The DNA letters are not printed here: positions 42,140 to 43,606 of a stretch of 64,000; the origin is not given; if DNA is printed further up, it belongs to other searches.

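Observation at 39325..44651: LarA-family epimerase, kinase, gnd, uxaC: hexuronate catabolism via mannonate and gluconate instead of KDG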

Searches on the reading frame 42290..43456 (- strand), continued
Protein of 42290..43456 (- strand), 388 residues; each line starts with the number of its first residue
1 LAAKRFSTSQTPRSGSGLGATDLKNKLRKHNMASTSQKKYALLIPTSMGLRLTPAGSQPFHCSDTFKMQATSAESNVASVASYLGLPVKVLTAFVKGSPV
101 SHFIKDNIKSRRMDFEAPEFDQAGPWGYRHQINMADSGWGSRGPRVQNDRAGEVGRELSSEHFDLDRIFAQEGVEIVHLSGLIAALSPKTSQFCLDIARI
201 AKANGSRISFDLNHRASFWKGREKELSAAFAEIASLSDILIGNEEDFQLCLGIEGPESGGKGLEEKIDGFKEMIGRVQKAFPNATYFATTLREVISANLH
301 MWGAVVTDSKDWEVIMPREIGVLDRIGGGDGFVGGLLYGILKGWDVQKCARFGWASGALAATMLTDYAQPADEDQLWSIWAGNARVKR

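Call 57: find_related_loci(query=L138:9053-10348:+, collection=genome_contigs, flank=8000)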
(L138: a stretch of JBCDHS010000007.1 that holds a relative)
Query L138:9053-10348:+ (431 aa) in genome_contigs; peptide patterns used: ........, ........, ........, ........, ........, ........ (x = any residue, [..] = any of these).
271 stretches matched a pattern; 223 encode a relative of the query (tblastn E <= 1e-3); the best 80 are kept; 80 distinct loci.
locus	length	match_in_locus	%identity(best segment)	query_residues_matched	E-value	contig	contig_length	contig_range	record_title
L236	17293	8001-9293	100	1-431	0e+0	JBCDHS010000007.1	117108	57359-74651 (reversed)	MAG: Planctomycetota bacterium isolate P01_H01_bin.161 k141_820707_length_117108_cov_19.4026, whole genome shotgun seque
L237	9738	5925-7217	84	1-431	0e+0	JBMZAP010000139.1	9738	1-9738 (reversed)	MAG: Phycisphaeraceae bacterium isolate ME_XS_2206_bin_35 ME_XS_2206_bin_35_145, whole genome shotgun sequence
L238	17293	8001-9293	83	1-431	0e+0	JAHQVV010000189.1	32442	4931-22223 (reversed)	MAG: Phycisphaeraceae bacterium isolate MAG.069 Posi_069-P61206, whole genome shotgun sequence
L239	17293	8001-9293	83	1-431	0e+0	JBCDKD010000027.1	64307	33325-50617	MAG: Planctomycetota bacterium isolate P01_H01_bin.50 k141_417736_length_64307_cov_20.7265, whole genome shotgun sequenc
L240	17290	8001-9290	82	1-430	0e+0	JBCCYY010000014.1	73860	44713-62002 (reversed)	MAG: Planctomycetota bacterium isolate P01_F01_bin.22 k141_299851_length_73860_cov_30.2911, whole genome shotgun sequenc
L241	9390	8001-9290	83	1-430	0e+0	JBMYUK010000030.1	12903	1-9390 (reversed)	MAG: Phycisphaeraceae bacterium isolate ME_XS_2211_2_bin_21 ME_XS_2211_2_bin_21_29, whole genome shotgun sequence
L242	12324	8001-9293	81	1-431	0e+0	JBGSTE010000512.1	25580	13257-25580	MAG: Phycisphaeraceae bacterium isolate JTS-AC399 k141_436431, whole genome shotgun sequence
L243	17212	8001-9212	85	27-430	0e+0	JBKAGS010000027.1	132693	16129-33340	MAG: Phycisphaeraceae bacterium isolate Ske_MAG10 Ske_MAG10_0027, whole genome shotgun sequence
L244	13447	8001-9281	70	1-430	0e+0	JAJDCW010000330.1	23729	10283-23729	MAG: Phycisphaeraceae bacterium isolate OFTM374 OFTM374_329, whole genome shotgun sequence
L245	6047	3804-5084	70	1-430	0e+0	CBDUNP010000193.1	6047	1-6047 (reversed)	MAG TPA_asm: uncultured bacterium isolate SRR22808131_maxbin2_17 genome assembly, contig: ERZ25043456.11072, whole genom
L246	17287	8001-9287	66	1-431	0e+0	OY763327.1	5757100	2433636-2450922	MAG: Phycisphaeraceae bacterium isolate 55aab3a5-de4e-4c55-acd5-ede7382e386b genome assembly, chromosome: 1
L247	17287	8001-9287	66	1-431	0e+0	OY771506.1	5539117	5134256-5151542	MAG: Phycisphaeraceae bacterium isolate 5ced0416-64b5-4844-9ce5-ab75583fac57 genome assembly, chromosome: 1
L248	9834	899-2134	68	19-430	0e+0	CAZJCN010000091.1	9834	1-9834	MAG TPA_asm: uncultured Phycisphaeraceae bacterium isolate SRP162660_co1_24 genome assembly, contig: NODE_5916_length_98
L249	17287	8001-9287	65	1-431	0e+0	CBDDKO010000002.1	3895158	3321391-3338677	MAG: Phycisphaeraceae bacterium isolate 5c304ce6-e799-4196-a782-46aad2a31026 genome assembly, contig: contig_2, whole ge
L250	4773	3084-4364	64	5-430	0e+0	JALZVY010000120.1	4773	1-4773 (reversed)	MAG: Phycisphaera sp. isolate g3_MAG_00007 g3_MAG_00007_000000000120, whole genome shotgun sequence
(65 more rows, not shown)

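Call 59: search_protein_families(library=ncbifam, proteins=[L138:9053-10348:+], max_evalue=0.00001)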
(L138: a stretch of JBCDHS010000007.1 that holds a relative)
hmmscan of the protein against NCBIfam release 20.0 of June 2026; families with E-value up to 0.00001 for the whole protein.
L138:9053-10348:+ (431 aa): 5 families
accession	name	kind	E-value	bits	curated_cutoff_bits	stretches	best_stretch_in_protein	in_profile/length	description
NF052594.1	NPN_18_hexonate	equivalog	8.5e-177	587.9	500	1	22-425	9-410/411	nickel-dependent putative hexonate epimerase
NF052593.1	NPN_racem_MAR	equivalog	2.4e-15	56.1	500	1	39-316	61-321/415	nickel-dependent malate racemase, LarAH6 family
NF052595.1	NPN_LarAH5_MAR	equivalog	3.9e-11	42.5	462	1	40-321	61-325/415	nickel-dependent malate racemase, LarAH5 family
NF033504.2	Ni_dep_LarA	equivalog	2.6e-09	36.3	460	1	33-259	58-267/422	nickel-dependent lactate racemase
NF052525.1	NPN_LarAH10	equivalog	7.1e-06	25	540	0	39-185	63-201/426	NPN-dependent 2-hydroxyacid racemase, LarAH10 family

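Call 62: search_solved_structures(query=window:42290-43363:-, max_evalue=1e-8, show_alignments=5)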
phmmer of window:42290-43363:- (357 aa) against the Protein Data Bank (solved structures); distinct sequences matched with E-value up to 1e-8: 9.
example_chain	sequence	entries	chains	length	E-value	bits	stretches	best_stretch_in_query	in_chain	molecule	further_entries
2afb_A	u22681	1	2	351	9.1e-32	113.8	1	17-340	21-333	2-keto-3-deoxygluconate kinase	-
4gm6_A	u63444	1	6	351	1e-25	93.9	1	18-347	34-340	PfkB family carbohydrate kinase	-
3ktn_A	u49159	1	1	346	1.2e-17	67.3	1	103-335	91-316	Carbohydrate kinase, pfkB family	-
1v19_A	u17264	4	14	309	1.2e-12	50.9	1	114-221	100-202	2-KETO-3-DEOXYGLUCONATE KINASE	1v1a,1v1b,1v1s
3pl2_A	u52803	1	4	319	1.7e-12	50.4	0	277-340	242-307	Sugar kinase, ribokinase family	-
3ewm_A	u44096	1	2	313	4e-10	42.6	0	141-229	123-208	Uncharacterized sugar kinase PH1459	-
5ey7_A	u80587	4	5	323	4.5e-10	42.5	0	141-230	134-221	Fructokinase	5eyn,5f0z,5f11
3gbu_A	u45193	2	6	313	6.2e-10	42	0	141-229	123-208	Uncharacterized sugar kinase PH1459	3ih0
5ygg_A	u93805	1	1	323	8.7e-10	41.5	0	141-230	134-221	Fructokinase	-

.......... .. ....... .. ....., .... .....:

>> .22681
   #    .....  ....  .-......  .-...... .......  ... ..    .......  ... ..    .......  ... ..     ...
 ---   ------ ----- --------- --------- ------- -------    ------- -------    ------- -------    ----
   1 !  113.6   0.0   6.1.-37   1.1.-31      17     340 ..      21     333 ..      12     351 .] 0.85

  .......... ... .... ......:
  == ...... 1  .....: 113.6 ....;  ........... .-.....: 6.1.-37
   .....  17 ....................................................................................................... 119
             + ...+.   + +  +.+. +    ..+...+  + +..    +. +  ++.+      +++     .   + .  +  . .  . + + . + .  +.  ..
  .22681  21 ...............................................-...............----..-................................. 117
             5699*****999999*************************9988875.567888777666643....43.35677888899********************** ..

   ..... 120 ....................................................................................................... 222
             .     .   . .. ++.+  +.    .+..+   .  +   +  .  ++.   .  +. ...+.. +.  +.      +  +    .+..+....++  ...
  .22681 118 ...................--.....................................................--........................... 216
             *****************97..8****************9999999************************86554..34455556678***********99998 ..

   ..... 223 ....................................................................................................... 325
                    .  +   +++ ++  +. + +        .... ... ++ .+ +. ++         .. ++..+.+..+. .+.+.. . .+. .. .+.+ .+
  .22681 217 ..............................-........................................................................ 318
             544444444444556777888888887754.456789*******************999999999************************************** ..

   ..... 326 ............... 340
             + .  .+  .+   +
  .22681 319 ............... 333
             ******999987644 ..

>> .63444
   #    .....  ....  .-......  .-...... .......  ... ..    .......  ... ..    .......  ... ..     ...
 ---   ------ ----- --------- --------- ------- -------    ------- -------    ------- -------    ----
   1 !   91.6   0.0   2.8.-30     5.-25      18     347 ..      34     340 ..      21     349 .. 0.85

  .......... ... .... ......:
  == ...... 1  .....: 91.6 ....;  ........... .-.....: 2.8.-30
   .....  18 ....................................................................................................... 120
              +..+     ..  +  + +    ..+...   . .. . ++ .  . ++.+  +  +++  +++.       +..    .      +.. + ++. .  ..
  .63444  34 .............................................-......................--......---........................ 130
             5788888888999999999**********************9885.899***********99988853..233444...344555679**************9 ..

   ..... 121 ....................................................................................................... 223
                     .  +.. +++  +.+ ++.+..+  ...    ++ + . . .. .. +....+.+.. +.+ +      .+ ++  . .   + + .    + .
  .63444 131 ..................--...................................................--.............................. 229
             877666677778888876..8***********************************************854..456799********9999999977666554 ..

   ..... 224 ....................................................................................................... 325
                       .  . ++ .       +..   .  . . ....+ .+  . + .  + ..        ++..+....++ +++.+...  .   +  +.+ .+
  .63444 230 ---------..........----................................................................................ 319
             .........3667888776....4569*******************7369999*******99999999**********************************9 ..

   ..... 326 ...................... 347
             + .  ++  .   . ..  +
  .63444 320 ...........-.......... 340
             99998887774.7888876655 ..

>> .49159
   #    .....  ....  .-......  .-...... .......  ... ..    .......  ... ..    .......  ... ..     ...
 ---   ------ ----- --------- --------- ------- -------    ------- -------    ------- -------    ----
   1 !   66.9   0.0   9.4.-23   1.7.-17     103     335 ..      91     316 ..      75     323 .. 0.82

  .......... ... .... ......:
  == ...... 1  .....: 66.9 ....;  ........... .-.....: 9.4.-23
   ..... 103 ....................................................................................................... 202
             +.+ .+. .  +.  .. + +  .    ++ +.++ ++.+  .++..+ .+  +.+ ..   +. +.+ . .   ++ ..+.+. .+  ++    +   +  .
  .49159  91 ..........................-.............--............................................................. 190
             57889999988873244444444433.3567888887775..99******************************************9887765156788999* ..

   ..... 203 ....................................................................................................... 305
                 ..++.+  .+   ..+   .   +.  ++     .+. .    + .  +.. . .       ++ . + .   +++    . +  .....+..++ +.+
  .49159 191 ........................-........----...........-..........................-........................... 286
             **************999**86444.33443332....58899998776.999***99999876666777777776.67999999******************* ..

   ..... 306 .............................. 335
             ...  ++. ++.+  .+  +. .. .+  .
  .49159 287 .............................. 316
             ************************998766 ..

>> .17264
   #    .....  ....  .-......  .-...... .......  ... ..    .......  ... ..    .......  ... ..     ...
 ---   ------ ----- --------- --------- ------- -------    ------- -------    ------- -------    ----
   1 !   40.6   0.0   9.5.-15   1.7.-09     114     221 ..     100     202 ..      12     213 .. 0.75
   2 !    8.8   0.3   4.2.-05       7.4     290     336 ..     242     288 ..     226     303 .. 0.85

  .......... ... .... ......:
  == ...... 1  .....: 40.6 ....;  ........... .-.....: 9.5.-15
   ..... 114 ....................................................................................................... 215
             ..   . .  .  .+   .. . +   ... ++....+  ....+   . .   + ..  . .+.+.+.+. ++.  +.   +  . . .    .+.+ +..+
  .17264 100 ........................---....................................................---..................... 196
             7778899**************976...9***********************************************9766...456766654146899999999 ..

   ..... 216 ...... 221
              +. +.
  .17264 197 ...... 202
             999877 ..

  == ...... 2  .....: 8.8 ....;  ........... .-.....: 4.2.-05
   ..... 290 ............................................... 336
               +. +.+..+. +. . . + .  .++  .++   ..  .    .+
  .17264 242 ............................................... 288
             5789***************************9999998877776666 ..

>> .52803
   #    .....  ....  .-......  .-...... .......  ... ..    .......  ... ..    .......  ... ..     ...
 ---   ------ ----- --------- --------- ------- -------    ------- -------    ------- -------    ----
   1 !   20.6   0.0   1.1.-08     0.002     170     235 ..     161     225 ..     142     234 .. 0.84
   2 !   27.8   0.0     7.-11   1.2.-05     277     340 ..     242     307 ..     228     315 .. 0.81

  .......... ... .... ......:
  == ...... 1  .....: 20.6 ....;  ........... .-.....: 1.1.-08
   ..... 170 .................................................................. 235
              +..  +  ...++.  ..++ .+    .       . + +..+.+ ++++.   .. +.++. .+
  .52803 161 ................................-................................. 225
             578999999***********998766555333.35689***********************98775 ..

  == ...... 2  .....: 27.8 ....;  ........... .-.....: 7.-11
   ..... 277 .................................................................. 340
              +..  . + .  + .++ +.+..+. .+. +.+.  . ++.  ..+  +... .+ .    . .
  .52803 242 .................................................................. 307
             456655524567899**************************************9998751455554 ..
